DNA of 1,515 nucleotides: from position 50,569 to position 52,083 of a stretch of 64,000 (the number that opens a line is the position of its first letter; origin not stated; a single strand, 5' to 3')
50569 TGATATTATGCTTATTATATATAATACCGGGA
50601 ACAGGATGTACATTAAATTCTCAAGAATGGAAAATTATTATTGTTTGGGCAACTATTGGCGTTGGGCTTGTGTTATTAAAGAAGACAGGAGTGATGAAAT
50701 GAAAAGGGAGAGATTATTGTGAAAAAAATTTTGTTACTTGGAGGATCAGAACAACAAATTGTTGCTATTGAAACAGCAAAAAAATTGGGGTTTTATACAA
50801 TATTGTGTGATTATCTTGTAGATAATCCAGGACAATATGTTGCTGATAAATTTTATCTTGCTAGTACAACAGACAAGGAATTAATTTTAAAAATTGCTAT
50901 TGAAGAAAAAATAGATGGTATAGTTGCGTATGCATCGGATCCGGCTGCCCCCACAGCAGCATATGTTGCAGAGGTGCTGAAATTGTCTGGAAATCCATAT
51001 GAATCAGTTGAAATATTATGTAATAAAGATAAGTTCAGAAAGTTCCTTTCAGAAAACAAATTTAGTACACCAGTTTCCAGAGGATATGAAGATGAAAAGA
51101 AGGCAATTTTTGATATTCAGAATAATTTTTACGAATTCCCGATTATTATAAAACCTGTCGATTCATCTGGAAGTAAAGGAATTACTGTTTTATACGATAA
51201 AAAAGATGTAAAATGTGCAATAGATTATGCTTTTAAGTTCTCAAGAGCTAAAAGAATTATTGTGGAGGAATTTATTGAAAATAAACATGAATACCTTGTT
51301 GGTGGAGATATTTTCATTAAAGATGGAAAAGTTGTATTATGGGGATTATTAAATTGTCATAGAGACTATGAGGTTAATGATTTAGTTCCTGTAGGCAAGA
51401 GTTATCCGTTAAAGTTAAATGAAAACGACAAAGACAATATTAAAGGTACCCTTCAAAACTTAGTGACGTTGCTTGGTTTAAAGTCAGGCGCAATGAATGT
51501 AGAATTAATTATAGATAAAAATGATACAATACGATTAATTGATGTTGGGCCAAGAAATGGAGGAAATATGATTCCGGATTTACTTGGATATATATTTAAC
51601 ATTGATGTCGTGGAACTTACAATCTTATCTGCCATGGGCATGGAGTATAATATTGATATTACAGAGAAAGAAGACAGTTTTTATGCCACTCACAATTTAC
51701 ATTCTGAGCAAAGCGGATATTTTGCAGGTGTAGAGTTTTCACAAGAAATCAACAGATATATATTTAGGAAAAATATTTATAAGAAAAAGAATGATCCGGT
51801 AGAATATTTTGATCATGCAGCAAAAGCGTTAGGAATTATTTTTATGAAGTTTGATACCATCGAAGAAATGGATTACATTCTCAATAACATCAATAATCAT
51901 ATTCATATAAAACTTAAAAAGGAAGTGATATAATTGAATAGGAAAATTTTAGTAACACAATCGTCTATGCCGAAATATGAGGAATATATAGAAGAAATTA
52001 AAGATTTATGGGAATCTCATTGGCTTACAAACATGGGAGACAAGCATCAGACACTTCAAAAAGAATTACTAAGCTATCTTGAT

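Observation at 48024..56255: Amino-acid permease between two ATP-grasp ligases inside a Wzx/Wzy glycan operon: predicted pathway for an amino-acid (or dipeptide) amide-decorated sugar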

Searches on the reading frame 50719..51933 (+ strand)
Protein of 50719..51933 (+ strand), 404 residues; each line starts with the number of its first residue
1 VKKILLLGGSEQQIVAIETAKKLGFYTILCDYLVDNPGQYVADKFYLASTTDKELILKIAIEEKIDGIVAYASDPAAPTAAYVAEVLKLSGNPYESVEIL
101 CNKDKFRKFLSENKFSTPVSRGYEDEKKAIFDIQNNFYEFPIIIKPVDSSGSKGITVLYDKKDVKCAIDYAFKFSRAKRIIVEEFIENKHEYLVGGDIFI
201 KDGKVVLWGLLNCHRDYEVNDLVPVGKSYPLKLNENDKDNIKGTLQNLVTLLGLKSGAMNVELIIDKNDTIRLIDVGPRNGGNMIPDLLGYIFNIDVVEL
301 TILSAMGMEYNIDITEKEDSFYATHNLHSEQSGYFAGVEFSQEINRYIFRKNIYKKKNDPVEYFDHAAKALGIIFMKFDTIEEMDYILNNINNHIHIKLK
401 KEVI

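Call 3: search_protein_families(library=pfam, proteins=[window:50719-51933:+])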
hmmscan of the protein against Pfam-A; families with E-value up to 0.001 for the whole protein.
window:50719-51933:+ (404 aa): 6 families
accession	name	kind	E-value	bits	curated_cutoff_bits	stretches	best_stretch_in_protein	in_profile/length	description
PF13535.11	ATP-grasp_4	-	2.1e-12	47.4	27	1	139-284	2-157/160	ATP-grasp domain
PF02655.19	ATP-grasp_3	-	1.9e-08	35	23.2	1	102-281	3-158/160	ATP-grasp domain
PF02786.22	CPSase_L_D2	-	4.6e-08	33.3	19.8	1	104-279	3-179/211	Carbamoyl-phosphate synthase L chain, ATP binding domain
PF07478.18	Dala_Dala_lig_C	-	1.4e-07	31.7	24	1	119-276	16-172/204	D-ala D-ala ligase C-terminus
PF14397.11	ATPgrasp_ST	-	2.1e-05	24.3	31.4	1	89-188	8-122/278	Sugar-transfer associated ATP-grasp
PF08443.16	RimK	-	0.00019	21.5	21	1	103-192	4-88/188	RimK-like ATP-grasp domain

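Call 6: search_protein_families(library=ncbifam, proteins=[window:50719-51933:+])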
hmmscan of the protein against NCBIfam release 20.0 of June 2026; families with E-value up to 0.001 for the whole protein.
window:50719-51933:+ (404 aa): 43 families (the best 25 are shown)
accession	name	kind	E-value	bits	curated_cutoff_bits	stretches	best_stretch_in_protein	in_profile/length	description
NF002563.0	PRK02186.1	subfamily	6.6e-23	80.9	625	1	49-343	54-338/890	argininosuccinate lyase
NF006766.0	PRK09288.1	equivalog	2.9e-17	62.5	339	1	2-279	13-284/396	formate-dependent phosphoribosylglycinamide formyltransferase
TIGR01142.1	purT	equivalog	1.2e-15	57.4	502.15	1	3-290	1-282/380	phosphoribosylglycinamide formyltransferase 2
NF053643.1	Ddl_archaea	equivalog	3.9e-14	52.4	500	1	3-282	2-274/367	putative pseudomurein biosynthesis ATP-grasp protein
TIGR01369.1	CPSaseII_lrg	equivalog_domain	7e-14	50.4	1027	1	41-308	607-867/1052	carbamoyl-phosphate synthase (glutamine-hydrolyzing) large subunit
NF003671.0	PRK05294.1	equivalog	1.8e-13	49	599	1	41-281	604-839/1058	carbamoyl-phosphate synthase large subunit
NF009402.0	PRK12767.1-1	equivalog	2.4e-11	43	218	1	12-279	17-275/329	carbamoyl phosphate synthase-like protein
NF005543.0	PRK07206.1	subfamily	5.3e-11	41.8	302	1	88-376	93-389/416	hypothetical protein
NF002688.0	PRK02471.1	equivalog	1.3e-10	40.3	425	1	81-189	468-576/756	bifunctional glutamate--cysteine ligase GshA/glutathione synthetase GshB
NF009403.0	PRK12767.1-2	equivalog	2e-09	37.1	286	1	27-194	24-191/342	carbamoyl phosphate synthase-like protein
NF002527.0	PRK01966.1-3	equivalog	5.9e-09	35.6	310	1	122-196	138-210/332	D-alanine--D-alanine ligase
NF000207.3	D_ala_D_ser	equivalog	8.1e-09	35.1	520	1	126-276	156-305/342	D-alanine--D-serine ligase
NF004679.0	PRK06019.1-5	equivalog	3.3e-08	32.7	326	1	2-279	3-267/376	5-(carboxyamino)imidazole ribonucleotide synthase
TIGR03909.1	pyrrolys_PylC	equivalog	3.4e-08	32.6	248.3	1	4-277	2-250/374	3-methylornithine--L-lysine ligase PylC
TIGR01161.1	purK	equivalog_domain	9.9e-08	31.6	318.4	1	4-279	2-265/362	5-(carboxyamino)imidazole ribonucleotide synthase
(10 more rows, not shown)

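Call 8: search_solved_structures(query=window:50719-51933:+, max_evalue=0.01)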
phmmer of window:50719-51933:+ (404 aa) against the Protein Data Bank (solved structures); distinct sequences matched with E-value up to 0.01: 21.
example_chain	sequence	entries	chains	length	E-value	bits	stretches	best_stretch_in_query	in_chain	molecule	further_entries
4dim_A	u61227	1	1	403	6.7e-24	88.1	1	2-392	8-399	Phosphoribosylglycinamide synthetase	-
3vot_A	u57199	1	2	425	8.7e-19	71.3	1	54-398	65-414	L-amino acid ligase, BL00235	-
1bxr_A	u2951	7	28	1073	1.6e-10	44.1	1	37-281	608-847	CARBAMOYL-PHOSPHATE SYNTHASE | CARBAMOYL PHOSPHATE SYNTHETASE: LARGE SUBUNIT | CARBAMOYL PHOSPHATE SYNTHETASE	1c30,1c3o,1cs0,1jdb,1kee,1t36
1ce8_A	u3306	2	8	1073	1.7e-10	44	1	37-281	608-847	PROTEIN (CARBAMOYL-PHOSPHATE SYNTHASE) | carbamoyl phosphate synthetase large chain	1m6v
1a9x_A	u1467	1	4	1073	2.1e-09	40.4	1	37-281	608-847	CARBAMOYL PHOSPHATE SYNTHETASE (LARGE CHAIN)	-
3ax6_A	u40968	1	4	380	8e-07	31.9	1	1-279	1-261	Phosphoribosylaminoimidazole carboxylase, ATPase subunit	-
1kj8_A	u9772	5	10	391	1.6e-06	31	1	3-187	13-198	phosphoribosylglycinamide formyltransferase 2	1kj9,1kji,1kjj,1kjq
1eyz_A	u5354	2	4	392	1.6e-06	31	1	3-187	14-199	PHOSPHORIBOSYLGLYCINAMIDE FORMYLTRANSFERASE 2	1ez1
2pvp_A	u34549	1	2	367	2.1e-06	30.5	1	131-200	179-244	D-alanine-D-alanine ligase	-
4fu0_A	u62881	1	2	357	8.8e-06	28.5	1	98-188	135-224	D-alanine--D-alanine ligase 7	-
7wac_A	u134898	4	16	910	3.5e-05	26.5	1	96-194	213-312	Cyanophycin synthase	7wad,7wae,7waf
7lg5_A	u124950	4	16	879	6.9e-05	25.6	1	96-194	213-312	Cyanophycin synthase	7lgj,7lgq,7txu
7txv_A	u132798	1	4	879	6.9e-05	25.6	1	96-194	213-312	Cyanophycin synthase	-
2czg_A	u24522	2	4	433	0.00011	24.9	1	2-207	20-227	phosphoribosylglycinamide formyl transferase | 433aa long hypothetical phosphoribosylglycinamide formyl transferase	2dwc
3ln6_A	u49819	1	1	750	0.00018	24.2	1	99-192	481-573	Glutathione biosynthesis bifunctional protein gshAB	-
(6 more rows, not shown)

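Call 11: find_homologous_proteins(query=window:50719-51933:+)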
Query window:50719-51933:+ (404 aa): 7764 proteins with E <= 0.001 among 8000 candidates; the best 120 are listed.
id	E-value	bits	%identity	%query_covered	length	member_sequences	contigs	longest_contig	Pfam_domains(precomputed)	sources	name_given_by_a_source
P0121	3.1e-265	898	100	100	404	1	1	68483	PF13535.12,PF02786.23,PF02655.20,PF07478.19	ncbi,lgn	-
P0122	3.2e-192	657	74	99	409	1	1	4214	PF13535.12,PF14397.12,PF02786.23,PF02222.28,PF18130.7,PF08443.17,PF02655.20,PF07478.19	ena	-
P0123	1.7e-189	648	73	99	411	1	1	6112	PF13535.12,PF02786.23,PF18130.7,PF02655.20,PF07478.19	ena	-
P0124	3.9e-185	634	71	100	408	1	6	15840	PF13535.12,PF14397.12,PF02786.23,PF18130.7,PF02655.20,PF07478.19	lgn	-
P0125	2.0e-175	602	67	99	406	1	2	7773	PF13535.12,PF02786.23,PF02655.20,PF07478.19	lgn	-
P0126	3.9e-173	594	65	100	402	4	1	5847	PF13535.12,PF02786.23,PF02655.20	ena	-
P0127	1.8e-172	592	66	99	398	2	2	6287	PF02955.22,PF13535.12,PF14397.12,PF02786.23,PF02222.28,PF02655.20,PF07478.19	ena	-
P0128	2.0e-172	592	65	99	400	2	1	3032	PF13535.12,PF02786.23,PF02655.20,PF07478.19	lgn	-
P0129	2.8e-172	592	65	99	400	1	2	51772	PF13535.12,PF02786.23,PF02655.20,PF07478.19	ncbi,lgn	-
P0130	3.8e-172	591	65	99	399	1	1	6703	PF13535.12,PF02786.23,PF18130.7,PF18603.8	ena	-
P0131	2.3e-171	589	66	99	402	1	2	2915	PF13535.12,PF14397.12,PF02786.23,PF08443.17,PF02655.20,PF07478.19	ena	-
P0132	2.5e-171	588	67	99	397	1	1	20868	PF13535.12,PF02786.23,PF08443.17,PF02655.20,PF07478.19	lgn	-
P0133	8.6e-171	587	66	99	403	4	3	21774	PF13535.12,PF02786.23,PF02222.28,PF08443.17,PF02655.20,PF07478.19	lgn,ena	-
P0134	1.9e-170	586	65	96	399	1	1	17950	PF13535.12,PF02786.23,PF02655.20,PF07478.19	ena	-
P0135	4.3e-170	584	65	99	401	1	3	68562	PF02955.22,PF13535.12,PF02786.23,PF02222.28,PF08443.17,PF02655.20,PF07478.19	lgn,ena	-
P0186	3.6e-166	571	62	99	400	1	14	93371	PF13535.12,PF14397.12,PF02786.23,PF02222.28,PF18130.7,PF02655.20,PF01071.25,PF18603.8,PF07478.19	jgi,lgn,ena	-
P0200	1.3e-165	570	64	100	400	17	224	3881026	PF13535.12,PF02222.28,PF02655.20,PF07478.19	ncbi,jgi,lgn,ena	ncbi:acetyl-CoA carboxylase biotin carboxylase subunit family protein [Mediterraneibacter gnavus]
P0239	2.4e-164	565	65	99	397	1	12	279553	PF13535.12,PF02786.23,PF02222.28,PF02655.20,PF07478.19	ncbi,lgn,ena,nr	ncbi:MAG: ATP-grasp domain-containing protein [Ruminococcus sp.]|nr:ATP-grasp domain-containing prot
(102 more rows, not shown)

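Call 13: find_encoding_contigs(protein=P0200, flank=10000, max_places=4)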
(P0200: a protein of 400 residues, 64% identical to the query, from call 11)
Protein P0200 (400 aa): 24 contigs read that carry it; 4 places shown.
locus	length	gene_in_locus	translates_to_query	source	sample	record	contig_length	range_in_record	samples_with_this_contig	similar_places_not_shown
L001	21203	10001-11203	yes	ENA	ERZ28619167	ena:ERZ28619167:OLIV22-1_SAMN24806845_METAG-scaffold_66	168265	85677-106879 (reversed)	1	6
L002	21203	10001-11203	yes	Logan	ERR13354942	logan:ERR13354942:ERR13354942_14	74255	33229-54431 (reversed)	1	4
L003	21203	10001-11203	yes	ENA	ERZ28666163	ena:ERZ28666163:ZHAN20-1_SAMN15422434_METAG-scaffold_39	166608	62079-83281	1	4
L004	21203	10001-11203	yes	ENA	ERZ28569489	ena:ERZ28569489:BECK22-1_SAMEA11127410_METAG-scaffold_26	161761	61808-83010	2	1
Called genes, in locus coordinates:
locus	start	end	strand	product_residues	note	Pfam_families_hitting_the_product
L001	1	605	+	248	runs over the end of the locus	PF12804:NTP_transf_3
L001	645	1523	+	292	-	PF01636:APH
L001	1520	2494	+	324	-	-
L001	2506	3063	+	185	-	PF00702:Hydrolase, PF03031:NIF (faint), PF12710:HAD (weak), PF13419:HAD_2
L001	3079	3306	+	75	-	-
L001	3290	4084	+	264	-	PF01757:Acyl_transf_3 (weak)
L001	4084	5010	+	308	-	PF00535:Glycos_transf_2, PF10111:Glyco_tranf_2_2, PF13641:Glyco_tranf_2_3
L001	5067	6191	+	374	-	PF04230:PS_pyruv_trans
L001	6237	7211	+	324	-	PF13641:Glyco_tranf_2_3 (weak), PF00535:Glycos_transf_2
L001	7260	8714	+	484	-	PF01943:Polysacc_synt, PF13440:Polysacc_synt_3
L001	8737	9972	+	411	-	PF13439:Glyco_transf_4, PF00534:Glycos_transf_1, PF13692:Glyco_trans_1_4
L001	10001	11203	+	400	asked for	PF02655:ATP-grasp_3, PF02222:ATP-grasp (weak), PF07478:Dala_Dala_lig_C (weak), PF13535:ATP-grasp_4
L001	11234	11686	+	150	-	PF13302:Acetyltransf_3 (faint), PF13527:Acetyltransf_9 (weak), PF13673:Acetyltransf_10, PF00583:Acetyltransf_1, PF13508:Acetyltransf_7, PF08445:FR47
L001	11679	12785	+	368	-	PF00155:Aminotran_1_2, PF01041:DegT_DnrJ_EryC1, PF00266:Aminotran_5 (weak), PF01212:Beta_elim_lyase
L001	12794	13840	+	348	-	PF01073:3Beta_HSD, PF01370:Epimerase, PF02719:Polysacc_synt_2, PF05368:NmrA, PF07993:NAD_binding_4, PF16363:GDP_Man_Dehyd, PF13460:NAD_binding_10, PF08485:Polysacc_syn_2C, +2 more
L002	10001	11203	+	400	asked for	PF02655:ATP-grasp_3, PF02222:ATP-grasp (weak), PF07478:Dala_Dala_lig_C (weak), PF13535:ATP-grasp_4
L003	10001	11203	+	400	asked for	PF02655:ATP-grasp_3, PF02222:ATP-grasp (weak), PF07478:Dala_Dala_lig_C (weak), PF13535:ATP-grasp_4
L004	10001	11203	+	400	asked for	PF02655:ATP-grasp_3, PF02222:ATP-grasp (weak), PF07478:Dala_Dala_lig_C (weak), PF13535:ATP-grasp_4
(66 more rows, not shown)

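Call 14: find_encoding_contigs(protein=P0124, flank=10000, max_places=3)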
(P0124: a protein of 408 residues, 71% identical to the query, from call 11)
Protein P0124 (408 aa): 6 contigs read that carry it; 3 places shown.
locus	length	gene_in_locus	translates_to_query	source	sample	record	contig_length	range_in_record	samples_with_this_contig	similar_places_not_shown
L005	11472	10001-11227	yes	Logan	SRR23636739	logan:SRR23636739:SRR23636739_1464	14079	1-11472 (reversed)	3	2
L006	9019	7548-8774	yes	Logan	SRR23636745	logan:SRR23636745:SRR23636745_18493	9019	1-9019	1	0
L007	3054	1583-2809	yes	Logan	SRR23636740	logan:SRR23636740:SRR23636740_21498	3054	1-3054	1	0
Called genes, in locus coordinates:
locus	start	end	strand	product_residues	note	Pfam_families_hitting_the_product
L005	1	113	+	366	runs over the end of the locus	PF13439:Glyco_transf_4 (weak), PF00534:Glycos_transf_1, PF13692:Glyco_trans_1_4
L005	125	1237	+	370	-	PF02350:Epimerase_2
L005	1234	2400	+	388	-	PF00534:Glycos_transf_1, PF13692:Glyco_trans_1_4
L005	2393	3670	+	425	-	-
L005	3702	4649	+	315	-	PF00535:Glycos_transf_2, PF13641:Glyco_tranf_2_3 (faint)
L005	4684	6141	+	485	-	PF01943:Polysacc_synt, PF13440:Polysacc_synt_3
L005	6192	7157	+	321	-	-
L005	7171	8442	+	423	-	PF02786:CPSase_L_D2, PF07478:Dala_Dala_lig_C (weak), PF13535:ATP-grasp_4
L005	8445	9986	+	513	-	PF02028:BCCT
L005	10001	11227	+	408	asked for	PF18130:ATPgrasp_N (weak), PF14397:ATPgrasp_ST (weak), PF02655:ATP-grasp_3, PF02786:CPSase_L_D2 (weak), PF07478:Dala_Dala_lig_C (weak), PF13535:ATP-grasp_4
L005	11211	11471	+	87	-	?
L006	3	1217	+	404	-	?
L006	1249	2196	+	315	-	PF00535:Glycos_transf_2, PF13641:Glyco_tranf_2_3 (faint)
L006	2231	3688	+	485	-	PF01943:Polysacc_synt, PF13440:Polysacc_synt_3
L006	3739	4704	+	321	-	-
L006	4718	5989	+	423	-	PF02786:CPSase_L_D2, PF07478:Dala_Dala_lig_C (weak), PF13535:ATP-grasp_4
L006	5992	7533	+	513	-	PF02028:BCCT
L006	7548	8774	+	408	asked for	PF18130:ATPgrasp_N (weak), PF14397:ATPgrasp_ST (weak), PF02655:ATP-grasp_3, PF02786:CPSase_L_D2 (weak), PF07478:Dala_Dala_lig_C (weak), PF13535:ATP-grasp_4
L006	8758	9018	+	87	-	?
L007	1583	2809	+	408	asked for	PF18130:ATPgrasp_N (weak), PF14397:ATPgrasp_ST (weak), PF02655:ATP-grasp_3, PF02786:CPSase_L_D2 (weak), PF07478:Dala_Dala_lig_C (weak), PF13535:ATP-grasp_4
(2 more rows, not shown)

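Call 24: search_protein_families(library=ncbifam, proteins=[L005:8442-9986:+], max_evalue=0.001)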
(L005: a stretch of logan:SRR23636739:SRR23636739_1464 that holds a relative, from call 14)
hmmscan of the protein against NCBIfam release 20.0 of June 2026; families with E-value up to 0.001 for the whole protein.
L005:8442-9986:+ (514 aa): 5 families
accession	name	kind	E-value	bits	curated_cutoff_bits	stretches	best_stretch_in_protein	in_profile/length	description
TIGR00842.1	bcct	subfamily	3.1e-113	378.9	407.55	1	50-499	1-451/452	BCCT family transporter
NF007412.0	PRK09950.1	equivalog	5.2e-100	335.5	647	1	2-501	2-500/536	BCCT family transporter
NF002887.1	PRK03356.1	equivalog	6.1e-100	335.3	541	1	3-495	4-494/497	L-carnitine/gamma-butyrobetaine antiporter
NF047988.1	betaine_BCCT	equivalog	4.4e-97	325.6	650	1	14-498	5-482/483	glycine betaine uptake BCCT transporter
NF007399.1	PRK09928.1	subfamily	7.1e-70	235.8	695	1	4-499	7-500/675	choline BCCT transporter BetT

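Call 62: predict_structure(alignment_id=A3)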
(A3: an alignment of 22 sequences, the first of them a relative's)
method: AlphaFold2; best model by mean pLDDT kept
length: 404 residues; sequences in the alignment: 22
mean_pLDDT: 86.9   pTM: 0.83
mean pLDDT of the five models: 86.9, 86.7, 86.3, 84.8, 83.0
residues with pLDDT >= 90: 198; 70-90: 176; 50-70: 24; < 50: 6
segments of 3 or more residues with pLDDT < 50: 281-284
pLDDT, mean of each block of 10 residues (from residue 1): 86 82 95 84 93 96 95 79 96 93 88 89 93 93 81 81 93 87 87 87 90 83 77 88 96 91 90 82 56 84 91 67 88 94 93 88 79 89 90 93 55
secondary structure, 60 per line:
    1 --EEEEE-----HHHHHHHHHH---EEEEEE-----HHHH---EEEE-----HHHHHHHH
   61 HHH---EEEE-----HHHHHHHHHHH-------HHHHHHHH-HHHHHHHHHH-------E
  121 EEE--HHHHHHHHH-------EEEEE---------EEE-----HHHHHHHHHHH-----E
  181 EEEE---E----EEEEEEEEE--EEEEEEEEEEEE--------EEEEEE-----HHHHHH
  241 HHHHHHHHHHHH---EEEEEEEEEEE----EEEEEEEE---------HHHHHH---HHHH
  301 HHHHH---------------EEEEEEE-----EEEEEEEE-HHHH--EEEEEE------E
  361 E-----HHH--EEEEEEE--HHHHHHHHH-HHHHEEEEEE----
elements in order: E3-7 H13-22 E26-31 H37-40 E44-47 H53-63 E67-70 H76-86 H94-101 H103-112 E120-123 H126-134 E142-146 E156-158 H164-174 E180-184 E193-201 E204-215 E224-229 H235-252 E256-266 E271-278 H288-293 H297-305 E321-327 E333-340 H342-345 E348-353 E372-378 H381-389 H391-394 E395-400

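Call 69: fold_search(model_id=the predicted structure, library=pdb)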
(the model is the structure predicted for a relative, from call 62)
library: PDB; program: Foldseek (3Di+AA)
matches with E <= 10: 1950; with E <= 0.001: 679
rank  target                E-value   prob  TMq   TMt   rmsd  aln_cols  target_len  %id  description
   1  4dim                  3.7e-32  1.00  0.74  0.75   5.2       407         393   21  Crystal structure of phosphoribosylglycinamide synthetase from Anaerococcus prevotii (released 2012-02-29)
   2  3vot_B                6.2e-28  1.00  0.78  0.80   4.1       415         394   20  Crystal structure of L-amino acid ligase from Bacillus licheniformis (released 2012-11-07)
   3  3vot_A                1.6e-27  1.00  0.77  0.76   4.7       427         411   19  Crystal structure of L-amino acid ligase from Bacillus licheniformis (released 2012-11-07)
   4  3wnz                  1.3e-24  1.00  0.77  0.68   5.2       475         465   14  Crystal structure of Bacillus subtilis YwfE, an L-amino acid ligase, with bound ADP-Mg-Pi (released 2014-05-14)
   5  3vmm                  7.1e-24  1.00  0.77  0.67   4.9       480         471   14  Crystal structure of BacD, an L-amino acid dipeptide ligase from Bacillus subtilis (released 2012-04-11)
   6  1kj9_B                1.7e-23  1.00  0.68  0.71   5.2       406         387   17  Crystal structure of purt-encoded glycinamide ribonucleotide transformylase complexed with Mg-ATP (released 2002-06-28)
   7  3ax6_A                2.0e-23  1.00  0.70  0.77   4.5       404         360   17  Crystal structure of N5-carboxyaminoimidazole ribonucleotide synthetase from Thermotoga maritima (released 2012-04-25)
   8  1kjq_B                2.9e-23  1.00  0.68  0.71   5.3       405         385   16  Crystal structure of glycinamide ribonucleotide transformylase in complex with Mg-ADP (released 2002-06-28)
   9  1kjj_B                4.0e-23  1.00  0.68  0.71   5.2       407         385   17  Crystal structure of glycniamide ribonucleotide transformylase in complex with Mg-ATP-gamma-S (released 2002-06-28)
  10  3wo1                  6.5e-23  1.00  0.76  0.67   5.2       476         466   15  Crystal structure of Trp332Ala mutant YwfE, an L-amino acid ligase, with bound ADP-Mg-Ala (released 2014-05-14)
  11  1kjq_A                8.3e-23  1.00  0.67  0.70   5.4       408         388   18  Crystal structure of glycinamide ribonucleotide transformylase in complex with Mg-ADP (released 2002-06-28)
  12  3ax6_C                1.1e-22  1.00  0.70  0.78   4.5       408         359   17  Crystal structure of N5-carboxyaminoimidazole ribonucleotide synthetase from Thermotoga maritima (released 2012-04-25)
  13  2dwc_B                1.1e-22  1.00  0.63  0.63   5.8       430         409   17  Crystal structure of Probable phosphoribosylglycinamide formyl transferase from Pyrococcus horikoshii OT3 complexed wi (released 2007-02-10)
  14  3ax6_D                1.3e-22  1.00  0.70  0.77   4.5       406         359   17  Crystal structure of N5-carboxyaminoimidazole ribonucleotide synthetase from Thermotoga maritima (released 2012-04-25)
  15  1kj8_A                1.9e-22  1.00  0.68  0.70   5.2       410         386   16  Crystal Structure of PurT-Encoded Glycinamide Ribonucleotide Transformylase in Complex with Mg-ATP and GAR (released 2002-06-28)
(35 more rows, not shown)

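Call 88: find_encoding_contigs(protein=P0239, flank=6000, max_places=1)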
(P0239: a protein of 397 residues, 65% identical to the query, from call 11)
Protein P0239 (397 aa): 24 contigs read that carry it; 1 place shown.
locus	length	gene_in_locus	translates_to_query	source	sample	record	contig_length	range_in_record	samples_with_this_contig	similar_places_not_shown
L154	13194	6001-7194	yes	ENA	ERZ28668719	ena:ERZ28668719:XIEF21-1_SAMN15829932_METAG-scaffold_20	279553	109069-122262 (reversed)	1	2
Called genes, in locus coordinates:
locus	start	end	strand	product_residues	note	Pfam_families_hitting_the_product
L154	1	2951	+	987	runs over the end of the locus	PF00005:ABC_tran, PF02687:FtsX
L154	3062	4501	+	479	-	PF20456:DUF6709 (weak), PF09346:SMI1_KNR4, PF14568:SUKH_6 (weak)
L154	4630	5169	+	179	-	PF02525:Flavodoxin_2, PF03358:FMN_red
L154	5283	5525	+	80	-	-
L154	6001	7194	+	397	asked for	PF02655:ATP-grasp_3 (weak), PF02222:ATP-grasp (weak), PF02786:CPSase_L_D2, PF07478:Dala_Dala_lig_C (weak), PF13535:ATP-grasp_4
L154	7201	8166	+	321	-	-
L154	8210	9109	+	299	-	PF01381:HTH_3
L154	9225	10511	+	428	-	PF21360:PylC-like_N, PF02786:CPSase_L_D2 (weak), PF07478:Dala_Dala_lig_C (weak)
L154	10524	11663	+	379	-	PF02423:OCD_Mu_crystall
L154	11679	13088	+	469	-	PF00324:AA_permease, PF13520:AA_permease_2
